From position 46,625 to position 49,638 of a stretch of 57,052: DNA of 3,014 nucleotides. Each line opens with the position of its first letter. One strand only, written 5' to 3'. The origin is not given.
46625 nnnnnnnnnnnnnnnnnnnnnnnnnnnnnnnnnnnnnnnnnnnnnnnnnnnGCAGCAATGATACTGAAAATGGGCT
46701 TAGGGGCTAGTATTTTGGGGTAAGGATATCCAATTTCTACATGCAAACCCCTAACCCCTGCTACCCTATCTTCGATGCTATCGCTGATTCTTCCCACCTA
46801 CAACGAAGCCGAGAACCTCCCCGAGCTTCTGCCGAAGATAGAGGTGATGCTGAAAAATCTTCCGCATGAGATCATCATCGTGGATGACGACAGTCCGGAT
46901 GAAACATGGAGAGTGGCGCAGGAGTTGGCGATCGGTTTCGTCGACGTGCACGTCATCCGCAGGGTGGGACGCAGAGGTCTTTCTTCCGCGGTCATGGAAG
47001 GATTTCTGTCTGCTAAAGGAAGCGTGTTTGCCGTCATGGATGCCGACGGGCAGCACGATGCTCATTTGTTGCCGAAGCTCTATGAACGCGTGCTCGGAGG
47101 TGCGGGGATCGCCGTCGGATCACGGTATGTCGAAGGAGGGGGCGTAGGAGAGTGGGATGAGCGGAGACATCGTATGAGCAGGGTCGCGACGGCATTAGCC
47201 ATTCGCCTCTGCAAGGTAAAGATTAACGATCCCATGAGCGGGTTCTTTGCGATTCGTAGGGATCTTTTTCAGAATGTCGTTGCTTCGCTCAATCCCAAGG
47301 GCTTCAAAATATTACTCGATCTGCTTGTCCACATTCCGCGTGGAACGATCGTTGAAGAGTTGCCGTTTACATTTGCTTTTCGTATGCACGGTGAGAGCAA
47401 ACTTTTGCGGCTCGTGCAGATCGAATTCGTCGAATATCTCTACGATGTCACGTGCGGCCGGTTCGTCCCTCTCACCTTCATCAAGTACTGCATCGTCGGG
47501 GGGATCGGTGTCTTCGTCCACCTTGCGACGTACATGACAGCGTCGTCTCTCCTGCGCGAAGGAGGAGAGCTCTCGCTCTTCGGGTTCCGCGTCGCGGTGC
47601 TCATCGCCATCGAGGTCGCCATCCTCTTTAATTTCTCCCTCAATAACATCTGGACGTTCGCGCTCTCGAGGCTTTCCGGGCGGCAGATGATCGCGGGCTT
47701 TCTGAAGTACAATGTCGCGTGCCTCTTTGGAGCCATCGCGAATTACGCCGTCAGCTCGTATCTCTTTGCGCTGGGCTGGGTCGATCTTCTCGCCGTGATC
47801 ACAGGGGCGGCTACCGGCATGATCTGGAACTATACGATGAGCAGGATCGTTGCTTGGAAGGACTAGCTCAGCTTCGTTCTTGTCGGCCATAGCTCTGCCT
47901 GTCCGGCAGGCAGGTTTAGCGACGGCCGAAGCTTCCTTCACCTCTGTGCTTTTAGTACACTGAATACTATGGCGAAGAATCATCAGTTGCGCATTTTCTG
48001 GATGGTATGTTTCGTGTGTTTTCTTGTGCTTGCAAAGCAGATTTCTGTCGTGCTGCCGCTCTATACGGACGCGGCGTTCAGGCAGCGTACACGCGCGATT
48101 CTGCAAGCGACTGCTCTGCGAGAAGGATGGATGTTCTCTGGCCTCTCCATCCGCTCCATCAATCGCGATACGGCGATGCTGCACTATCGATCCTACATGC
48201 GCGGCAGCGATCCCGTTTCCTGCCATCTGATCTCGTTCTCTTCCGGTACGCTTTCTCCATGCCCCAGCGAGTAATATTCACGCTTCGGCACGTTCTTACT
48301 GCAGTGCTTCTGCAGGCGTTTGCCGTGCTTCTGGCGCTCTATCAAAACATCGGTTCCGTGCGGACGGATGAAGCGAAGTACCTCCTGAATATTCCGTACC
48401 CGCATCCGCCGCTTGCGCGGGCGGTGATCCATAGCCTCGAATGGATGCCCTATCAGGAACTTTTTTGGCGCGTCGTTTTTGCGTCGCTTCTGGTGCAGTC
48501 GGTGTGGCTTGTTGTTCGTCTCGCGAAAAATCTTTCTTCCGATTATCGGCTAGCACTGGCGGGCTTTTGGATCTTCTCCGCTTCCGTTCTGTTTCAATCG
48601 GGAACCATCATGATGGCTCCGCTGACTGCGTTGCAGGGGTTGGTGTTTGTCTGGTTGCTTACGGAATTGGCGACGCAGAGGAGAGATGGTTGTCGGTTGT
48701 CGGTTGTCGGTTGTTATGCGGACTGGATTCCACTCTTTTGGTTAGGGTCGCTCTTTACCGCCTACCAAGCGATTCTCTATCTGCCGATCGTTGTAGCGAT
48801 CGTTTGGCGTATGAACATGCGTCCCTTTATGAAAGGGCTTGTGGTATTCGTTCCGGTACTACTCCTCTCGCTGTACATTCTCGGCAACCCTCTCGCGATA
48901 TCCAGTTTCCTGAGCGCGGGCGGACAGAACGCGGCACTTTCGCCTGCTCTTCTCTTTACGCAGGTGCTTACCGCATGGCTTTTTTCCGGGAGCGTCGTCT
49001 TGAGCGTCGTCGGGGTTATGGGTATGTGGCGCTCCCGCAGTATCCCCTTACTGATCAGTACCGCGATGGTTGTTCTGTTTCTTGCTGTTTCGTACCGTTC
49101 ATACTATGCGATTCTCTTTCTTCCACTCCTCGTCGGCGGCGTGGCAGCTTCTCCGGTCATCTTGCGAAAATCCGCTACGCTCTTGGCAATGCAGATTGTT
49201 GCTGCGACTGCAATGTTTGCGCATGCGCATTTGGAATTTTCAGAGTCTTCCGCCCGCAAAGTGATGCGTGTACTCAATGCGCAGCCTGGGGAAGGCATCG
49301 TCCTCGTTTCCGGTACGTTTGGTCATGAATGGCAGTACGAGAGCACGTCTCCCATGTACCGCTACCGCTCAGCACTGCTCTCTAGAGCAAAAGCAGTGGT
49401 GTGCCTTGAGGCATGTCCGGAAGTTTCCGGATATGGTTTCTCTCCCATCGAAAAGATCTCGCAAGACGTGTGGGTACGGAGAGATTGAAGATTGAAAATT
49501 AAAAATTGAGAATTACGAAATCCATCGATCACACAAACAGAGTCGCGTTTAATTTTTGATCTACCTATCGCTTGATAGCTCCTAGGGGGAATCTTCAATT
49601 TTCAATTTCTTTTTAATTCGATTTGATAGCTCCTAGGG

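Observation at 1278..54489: A ~53-kb multi-nonulosonate, sulfated, heavily methylated glycan island next to the 16S gene, with extracytoplasmic GT-C transferases but no classical export or priming machinery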

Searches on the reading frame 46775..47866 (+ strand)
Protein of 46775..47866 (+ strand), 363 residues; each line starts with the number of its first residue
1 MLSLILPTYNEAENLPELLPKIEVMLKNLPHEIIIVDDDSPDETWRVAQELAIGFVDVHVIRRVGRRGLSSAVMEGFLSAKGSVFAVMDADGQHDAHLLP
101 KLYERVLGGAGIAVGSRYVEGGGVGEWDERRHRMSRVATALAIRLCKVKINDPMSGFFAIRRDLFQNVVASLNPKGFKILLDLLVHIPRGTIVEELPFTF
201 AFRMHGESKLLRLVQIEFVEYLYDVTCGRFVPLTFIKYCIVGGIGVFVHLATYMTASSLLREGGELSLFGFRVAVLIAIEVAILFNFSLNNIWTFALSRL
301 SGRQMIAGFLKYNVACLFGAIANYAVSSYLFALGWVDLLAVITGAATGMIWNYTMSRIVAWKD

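Call 8: search_protein_families(library=pfam, proteins=[window:46775-47866:+], max_evalue=0.001)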
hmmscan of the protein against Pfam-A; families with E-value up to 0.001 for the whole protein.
window:46775-47866:+ (363 aa): 3 families
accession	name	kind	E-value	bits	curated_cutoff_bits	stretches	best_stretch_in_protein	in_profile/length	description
PF00535.33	Glycos_transf_2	-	1.3e-34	120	23.3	1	3-167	1-166/168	Glycosyl transferase family 2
PF04138.20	GtrA_DPMS_TM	-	1.5e-16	61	26.1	1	237-361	1-117/117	GtrA/DPMS, transmembrane domain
PF13641.12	Glyco_tranf_2_3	-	4.8e-06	27.2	27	1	2-106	3-111/230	Glycosyltransferase like family 2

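Call 63: search_protein_families(library=ncbifam, proteins=[window:46775-47866:+], max_evalue=0.00001)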
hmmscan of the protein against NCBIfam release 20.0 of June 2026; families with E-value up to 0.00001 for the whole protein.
window:46775-47866:+ (363 aa): 12 families
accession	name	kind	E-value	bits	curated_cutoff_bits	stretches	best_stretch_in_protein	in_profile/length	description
NF007986.1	PRK10714.1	equivalog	3.7e-14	52.4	529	1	2-244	8-240/316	undecaprenyl-phosphate 4-deoxy-4-formamido-L-arabinose transferase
NF047588.1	GlcsyltransPgfSStrep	equivalog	2.8e-12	46.5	500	1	2-169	3-168/308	glycosyltransferase PgfS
TIGR04283.1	glyco_like_mftF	equivalog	5.8e-11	42.4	182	1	2-102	1-93/221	TIGR04283 family arsenosugar biosynthesis glycosyltransferase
TIGR04182.1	glyco_TIGR04182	equivalog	9.2e-11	41.7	325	1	4-235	4-226/293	S-layer glycoprotein N-glycosyltransferase AglJ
NF041391.1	DPhHxTase_Halo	equivalog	5.7e-10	38.5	375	1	8-210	3-192/213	dolichyl-phosphate hexose transferase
NF007482.0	PRK10073.1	equivalog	1.1e-09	37.8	423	1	2-107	8-107/334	glycosyltransferase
NF041875.1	EPS_EpsD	equivalog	1.4e-08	34.5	370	1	2-100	1-98/325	exopolysaccharide biosynthesis glycosyltransferase EpsD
TIGR03937.1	PgaC_IcaA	equivalog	1.6e-08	34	422.3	1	2-95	47-139/407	poly-beta-1,6-N-acetyl-D-glucosamine synthase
TIGR03965.1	mycofact_glyco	equivalog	2e-08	33.6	280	1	3-114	77-187/467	mycofactocin biosynthesis glycosyltransferase MftF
NF010496.0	PRK13915.1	equivalog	8e-08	31.7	262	1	2-167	33-209/307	glucosyl-3-phosphoglycerate synthase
NF058614.1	PPMAGASynPpgS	equivalog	9.2e-08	31.8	370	1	4-162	4-159/226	polyprenyl-phospho-N-acetylgalactosaminyl synthase PpgS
NF038302.1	EPS_HpsE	equivalog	9.3e-08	31.4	300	1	2-94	3-99/307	hormogonium polysaccharide biosynthesis glycosyltransferase HpsE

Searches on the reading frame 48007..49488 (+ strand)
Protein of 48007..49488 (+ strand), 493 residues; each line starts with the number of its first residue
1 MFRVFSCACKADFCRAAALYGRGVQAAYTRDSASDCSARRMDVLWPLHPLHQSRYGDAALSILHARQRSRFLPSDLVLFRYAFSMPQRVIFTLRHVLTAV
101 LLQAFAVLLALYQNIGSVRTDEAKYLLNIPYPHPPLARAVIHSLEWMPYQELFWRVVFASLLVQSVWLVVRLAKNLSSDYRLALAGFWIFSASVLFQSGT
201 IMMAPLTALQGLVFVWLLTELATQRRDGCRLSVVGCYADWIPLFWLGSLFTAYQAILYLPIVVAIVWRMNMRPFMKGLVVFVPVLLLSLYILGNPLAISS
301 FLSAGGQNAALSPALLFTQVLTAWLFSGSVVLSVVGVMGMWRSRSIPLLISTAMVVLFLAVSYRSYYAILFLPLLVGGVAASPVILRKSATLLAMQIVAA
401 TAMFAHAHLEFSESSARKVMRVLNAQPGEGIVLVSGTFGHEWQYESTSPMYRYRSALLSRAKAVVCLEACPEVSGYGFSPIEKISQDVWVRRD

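Call 8: search_protein_families(library=pfam, proteins=[window:48007-49488:+], max_evalue=0.001)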
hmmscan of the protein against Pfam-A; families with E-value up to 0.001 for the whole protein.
window:48007-49488:+ (493 aa): 0 families

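Call 16: search_protein_families(library=pfam, proteins=[window:48007-49488:+], max_evalue=10)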
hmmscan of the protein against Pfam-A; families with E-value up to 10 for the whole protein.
window:48007-49488:+ (493 aa): 0 families

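Call 46: search_solved_structures(query=window:48259-49488:+, max_evalue=10)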
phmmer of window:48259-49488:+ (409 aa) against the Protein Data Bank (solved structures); distinct sequences matched with E-value up to 10: 0.

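Call 48: find_homologous_proteins(query=window:48259-49488:+, max_evalue=0.001)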
Query window:48259-49488:+ (409 aa): 479 proteins with E <= 0.001 among 8000 candidates; the best 120 are listed.
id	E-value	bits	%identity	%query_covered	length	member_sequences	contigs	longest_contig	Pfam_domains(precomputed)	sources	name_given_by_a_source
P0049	1.4e-260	882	100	100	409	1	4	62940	-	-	-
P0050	6.0e-142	492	57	98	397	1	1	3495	-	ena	-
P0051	1.1e-140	488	57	100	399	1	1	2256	-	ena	-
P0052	8.2e-140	485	58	99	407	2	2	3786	-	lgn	-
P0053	4.8e-139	482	58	98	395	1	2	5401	-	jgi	-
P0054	4.9e-138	479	56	98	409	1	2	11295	-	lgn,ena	-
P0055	5.1e-138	479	59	98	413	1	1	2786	-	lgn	-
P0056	3.4e-137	476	56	98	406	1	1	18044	-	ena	-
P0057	3.7e-137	476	57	98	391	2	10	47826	-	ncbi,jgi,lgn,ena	-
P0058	1.4e-136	474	58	98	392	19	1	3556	-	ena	-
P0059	2.6e-136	473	57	100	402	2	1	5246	-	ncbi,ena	-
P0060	3.0e-136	473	57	98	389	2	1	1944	-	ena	-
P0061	4.3e-136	473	57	98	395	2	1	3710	-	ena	-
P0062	2.6e-135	470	57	98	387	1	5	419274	-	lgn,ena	-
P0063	2.7e-135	470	55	97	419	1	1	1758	-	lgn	-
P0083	4.9e-94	334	46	98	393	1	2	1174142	-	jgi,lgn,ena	-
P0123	2.9e-84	302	45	93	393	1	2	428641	-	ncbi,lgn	-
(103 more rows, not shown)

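Call 52: find_encoding_contigs(protein=P0083, flank=10000, max_places=2)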
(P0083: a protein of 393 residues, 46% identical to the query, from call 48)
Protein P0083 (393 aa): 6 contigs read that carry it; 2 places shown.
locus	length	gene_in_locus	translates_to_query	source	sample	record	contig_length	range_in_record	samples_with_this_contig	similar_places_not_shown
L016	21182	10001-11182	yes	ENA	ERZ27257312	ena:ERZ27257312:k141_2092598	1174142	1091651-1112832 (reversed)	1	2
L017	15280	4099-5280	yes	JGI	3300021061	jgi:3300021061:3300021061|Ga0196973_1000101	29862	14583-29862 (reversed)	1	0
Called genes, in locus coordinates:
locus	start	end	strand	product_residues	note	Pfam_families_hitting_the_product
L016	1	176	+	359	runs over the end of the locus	PF02350:Epimerase_2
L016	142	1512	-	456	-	PF01943:Polysacc_synt, PF13440:Polysacc_synt_3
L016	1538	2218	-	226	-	PF00535:Glycos_transf_2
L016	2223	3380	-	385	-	-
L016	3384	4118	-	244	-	PF13489:Methyltransf_23, PF08241:Methyltransf_11, PF13649:Methyltransf_25 (weak)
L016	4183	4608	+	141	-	PF04138:GtrA_DPMS_TM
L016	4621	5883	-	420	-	PF01210:NAD_Gly3P_dh_N, PF02737:3HCDH_N (faint), PF03446:NAD_binding_2, PF03721:UDPG_MGDP_dh_N, PF03807:F420_oxidored (weak), PF00984:UDPG_MGDP_dh, PF03720:UDPG_MGDP_dh_C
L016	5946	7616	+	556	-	PF01946:Thi4 (weak), PF13450:NAD_binding_8, PF01593:Amino_oxidase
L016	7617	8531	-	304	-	PF00106:adh_short (faint), PF01073:3Beta_HSD, PF01370:Epimerase, PF02719:Polysacc_synt_2, PF04321:RmlD_sub_bind, PF16363:GDP_Man_Dehyd, PF07993:NAD_binding_4 (weak)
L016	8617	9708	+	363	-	PF00535:Glycos_transf_2, PF04138:GtrA_DPMS_TM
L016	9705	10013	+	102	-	-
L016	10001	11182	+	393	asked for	-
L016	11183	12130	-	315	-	PF01073:3Beta_HSD, PF01370:Epimerase, PF02719:Polysacc_synt_2, PF04321:RmlD_sub_bind, PF07993:NAD_binding_4 (faint), PF16363:GDP_Man_Dehyd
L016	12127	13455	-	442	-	PF01210:NAD_Gly3P_dh_N (faint), PF02737:3HCDH_N (weak), PF03446:NAD_binding_2 (faint), PF03721:UDPG_MGDP_dh_N, PF03807:F420_oxidored (faint), PF00984:UDPG_MGDP_dh, PF03720:UDPG_MGDP_dh_C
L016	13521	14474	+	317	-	PF00294:PfkB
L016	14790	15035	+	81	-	-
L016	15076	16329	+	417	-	PF05221:AdoHcyase, PF02826:2-Hacid_dh_C, PF00670:AdoHcyase_NAD, PF07991:KARI_N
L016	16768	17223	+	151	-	-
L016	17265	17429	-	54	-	-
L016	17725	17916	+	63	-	-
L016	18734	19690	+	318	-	PF14716:HHH_8, PF00633:HHH (faint), PF14520:HHH_5 (weak), PF14792:DNA_pol_B_palm, PF14791:DNA_pol_B_thumb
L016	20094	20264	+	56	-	-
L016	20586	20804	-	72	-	-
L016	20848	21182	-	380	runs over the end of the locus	PF03462:PCRF, PF00472:RF-1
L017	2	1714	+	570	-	?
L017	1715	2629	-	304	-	PF00106:adh_short (faint), PF01073:3Beta_HSD, PF01370:Epimerase, PF02719:Polysacc_synt_2, PF04321:RmlD_sub_bind, PF16363:GDP_Man_Dehyd, PF07993:NAD_binding_4 (weak)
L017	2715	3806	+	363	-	PF00535:Glycos_transf_2, PF04138:GtrA_DPMS_TM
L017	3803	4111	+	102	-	-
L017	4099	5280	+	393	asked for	-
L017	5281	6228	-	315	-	PF01073:3Beta_HSD, PF01370:Epimerase, PF02719:Polysacc_synt_2, PF04321:RmlD_sub_bind, PF07993:NAD_binding_4 (faint), PF16363:GDP_Man_Dehyd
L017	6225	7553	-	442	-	PF01210:NAD_Gly3P_dh_N (faint), PF02737:3HCDH_N (weak), PF03446:NAD_binding_2 (faint), PF03721:UDPG_MGDP_dh_N, PF03807:F420_oxidored (faint), PF00984:UDPG_MGDP_dh, PF03720:UDPG_MGDP_dh_C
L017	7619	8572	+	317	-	PF00294:PfkB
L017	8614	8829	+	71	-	-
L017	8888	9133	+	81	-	-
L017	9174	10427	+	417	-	PF05221:AdoHcyase, PF02826:2-Hacid_dh_C, PF00670:AdoHcyase_NAD, PF07991:KARI_N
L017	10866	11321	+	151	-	-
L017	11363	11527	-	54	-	-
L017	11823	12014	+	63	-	-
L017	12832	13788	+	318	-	PF14716:HHH_8, PF00633:HHH (faint), PF14520:HHH_5 (weak), PF14792:DNA_pol_B_palm, PF14791:DNA_pol_B_thumb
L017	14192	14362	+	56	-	-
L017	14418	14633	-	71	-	-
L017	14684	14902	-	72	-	-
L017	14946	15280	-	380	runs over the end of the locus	PF03462:PCRF, PF00472:RF-1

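Call 53: find_encoding_contigs(protein=P0123, flank=10000, max_places=1)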
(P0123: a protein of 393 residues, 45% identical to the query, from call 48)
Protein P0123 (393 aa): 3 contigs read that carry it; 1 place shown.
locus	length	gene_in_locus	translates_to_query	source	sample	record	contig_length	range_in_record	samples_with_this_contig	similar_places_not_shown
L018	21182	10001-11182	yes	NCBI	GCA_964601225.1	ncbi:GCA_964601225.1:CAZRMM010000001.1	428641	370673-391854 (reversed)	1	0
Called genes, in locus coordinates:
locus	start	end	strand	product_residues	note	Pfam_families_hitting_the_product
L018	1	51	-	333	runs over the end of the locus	PF01370:Epimerase, PF16363:GDP_Man_Dehyd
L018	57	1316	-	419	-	PF08421:Methyltransf_13, PF13489:Methyltransf_23, PF08484:Methyltransf_14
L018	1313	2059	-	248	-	PF00535:Glycos_transf_2, PF10111:Glyco_tranf_2_2 (weak), PF13641:Glyco_tranf_2_3 (weak)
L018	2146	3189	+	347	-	PF01370:Epimerase, PF04321:RmlD_sub_bind (weak), PF16363:GDP_Man_Dehyd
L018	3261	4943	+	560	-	PF01593:Amino_oxidase, PF01946:Thi4 (weak), PF13450:NAD_binding_8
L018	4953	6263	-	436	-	-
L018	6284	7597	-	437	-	-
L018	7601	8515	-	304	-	PF00106:adh_short (weak), PF01073:3Beta_HSD, PF01370:Epimerase, PF02719:Polysacc_synt_2 (weak), PF04321:RmlD_sub_bind, PF16363:GDP_Man_Dehyd, PF07993:NAD_binding_4, PF02719:Polysacc_synt_2 (weak)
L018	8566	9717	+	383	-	PF00535:Glycos_transf_2, PF13641:Glyco_tranf_2_3 (weak), PF04138:GtrA_DPMS_TM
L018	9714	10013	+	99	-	-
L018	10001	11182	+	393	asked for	-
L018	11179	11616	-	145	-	-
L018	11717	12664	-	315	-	PF01073:3Beta_HSD, PF01370:Epimerase, PF02719:Polysacc_synt_2, PF04321:RmlD_sub_bind, PF07993:NAD_binding_4 (faint), PF13460:NAD_binding_10 (faint), PF16363:GDP_Man_Dehyd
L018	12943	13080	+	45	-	-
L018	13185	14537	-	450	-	PF02737:3HCDH_N (faint), PF03446:NAD_binding_2 (faint), PF03721:UDPG_MGDP_dh_N, PF00984:UDPG_MGDP_dh, PF03720:UDPG_MGDP_dh_C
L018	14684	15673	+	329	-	PF00294:PfkB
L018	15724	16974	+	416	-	PF05221:AdoHcyase, PF02826:2-Hacid_dh_C, PF00670:AdoHcyase_NAD, PF07991:KARI_N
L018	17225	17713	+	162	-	PF01797:Y1_Tnp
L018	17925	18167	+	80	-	-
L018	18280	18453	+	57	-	-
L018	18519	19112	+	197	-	PF13581:HATPase_c_2 (weak), PF02518:HATPase_c (weak)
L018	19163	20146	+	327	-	PF14716:HHH_8, PF14520:HHH_5 (weak), PF14792:DNA_pol_B_palm, PF14791:DNA_pol_B_thumb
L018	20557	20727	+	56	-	-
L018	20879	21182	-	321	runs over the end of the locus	PF03462:PCRF, PF00472:RF-1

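Call 58: predict_structure(alignment_id=A2)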
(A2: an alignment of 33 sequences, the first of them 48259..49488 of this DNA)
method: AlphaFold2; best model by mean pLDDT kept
length: 409 residues; sequences in the alignment: 33
mean_pLDDT: 92.2   pTM: 0.90
mean pLDDT of the five models: 92.2, 91.2, 90.9, 90.6, 88.6
residues with pLDDT >= 90: 307; 70-90: 88; 50-70: 13; < 50: 1
segments of 3 or more residues with pLDDT < 50: none
pLDDT, mean of each block of 10 residues (from residue 1): 85 96 95 87 78 86 91 97 97 97 97 93 97 91 59 87 93 98 94 96 93 87 91 97 97 98 98 95 97 97 97 96 82 94 93 92 94 95 91 91 88
secondary structure, 60 per line:
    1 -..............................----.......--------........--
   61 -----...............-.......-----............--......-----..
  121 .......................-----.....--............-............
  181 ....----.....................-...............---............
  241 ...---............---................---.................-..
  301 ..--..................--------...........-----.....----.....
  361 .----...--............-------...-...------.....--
elements in order: H2-31 H36-42 H51-58 H66-80 H82-88 H94-105 H108-113 H119-143 H149-153 H156-167 H169-184 H189-209 H211-225 H229-243 H247-258 H262-277 H281-297 H299-302 H305-322 H331-341 E347-351 H356-361 E366-368 H371-376 E377-382 E394-396 E403-407

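Call 61: fold_search(model_id=the predicted structure, library=pdb)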
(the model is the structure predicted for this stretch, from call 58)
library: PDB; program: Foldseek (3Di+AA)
matches with E <= 10: 112; with E <= 0.001: 1
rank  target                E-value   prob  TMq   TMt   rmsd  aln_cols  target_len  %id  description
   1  9s6t_A                2.2e-04  1.00  0.65  0.57   6.0       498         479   11  Ternary cryo-EM structure of chicken ALG12 with Dol25-PP-GlcNAc2Man7, Dol25-P-Man, and Fab (released 2026-03-18)
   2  9i5k_A                2.6e-03  1.00  0.51  0.43   8.2       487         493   13  Structure of the Chaetomium thermophilum Pmt4 homodimer (C2 symmetry) (released 2025-12-24)
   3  6wby                  3.1e-03  1.00  0.46  0.19  10.1       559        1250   14  Single-Particle Cryo-EM Structure of Arabinofuranosyltransferase AftD from Mycobacteria, Mutant R1389S Class 2 (released 2020-05-13)
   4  5f15                  4.2e-03  1.00  0.64  0.51   7.4       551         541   11  Crystal Structure of ArnT from Cupriavidus metallidurans bound to Undecaprenyl phosphate (released 2016-02-17)
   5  8age_A                4.3e-03  1.00  0.54  0.37   9.8       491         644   13  Structure of yeast oligosaccharylransferase complex with acceptor peptide bound (released 2022-12-07)
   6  6p25_B                5.1e-03  1.00  0.37  0.23   5.3       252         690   15  Structure of S. cerevisiae protein O-mannosyltransferase Pmt1-Pmt2 complex bound to the sugar donor and a peptide acce (released 2019-07-10)
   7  3waj                  8.2e-03  1.00  0.45  0.26  14.9       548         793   11  Crystal structure of the Archaeoglobus fulgidus oligosaccharyltransferase (O29867_ARCFU) complex with Zn and sulfate (released 2013-10-30)
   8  7oci_F                1.1e-02  1.00  0.55  0.38  11.4       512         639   12  Cryo-EM structure of yeast Ost6p containing oligosaccharyltransferase complex (released 2022-02-16)
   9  5ezm                  1.4e-02  1.00  0.41  0.33  14.3       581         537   11  Crystal Structure of ArnT from Cupriavidus metallidurans in the apo state (released 2016-02-17)
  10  9i5l_A                2.0e-02  1.00  0.34  0.21   6.0       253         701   15  Structure of the Chaetomium thermophilum Pmt4 homodimer (C1 symmetry) (released 2025-12-24)
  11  9s6u_A                2.0e-02  1.00  0.50  0.40   8.3       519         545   10  Ternary cryo-EM structure of human ALG9 with Dol25-PP-GlcNAc2Man8, Dol25-P-Man and Fab (released 2026-03-18)
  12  9s6s_A                2.3e-02  1.00  0.48  0.39   8.9       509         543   13  Ternary cryo-EM structure of human ALG9 with Dol25-PP-GlcNAc2Man6, Dol25-P-Man and Fab (released 2026-03-18)
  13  7e9s_A                3.3e-02  1.00  0.49  0.27  14.2       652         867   12  Archaeal oligosaccharyltransferase AglB from Archaeoglobus fulgidus in complex with an inhibitory peptide and a dolich (released 2021-09-08)
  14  6wbx                  3.6e-02  1.00  0.44  0.19   9.7       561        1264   14  Single-Particle Cryo-EM Structure of Arabinofuranosyltransferase AftD from Mycobacteria, Mutant R1389S Class 1 (released 2020-05-13)
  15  5gmy_A                5.7e-02  1.00  0.47  0.26  14.7       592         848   10  Crystal structure of the Archaeoglobus fulgidus oligosaccharyltransferase (O29867_ARCFU) tethered with an acceptor pep (released 2017-02-01)
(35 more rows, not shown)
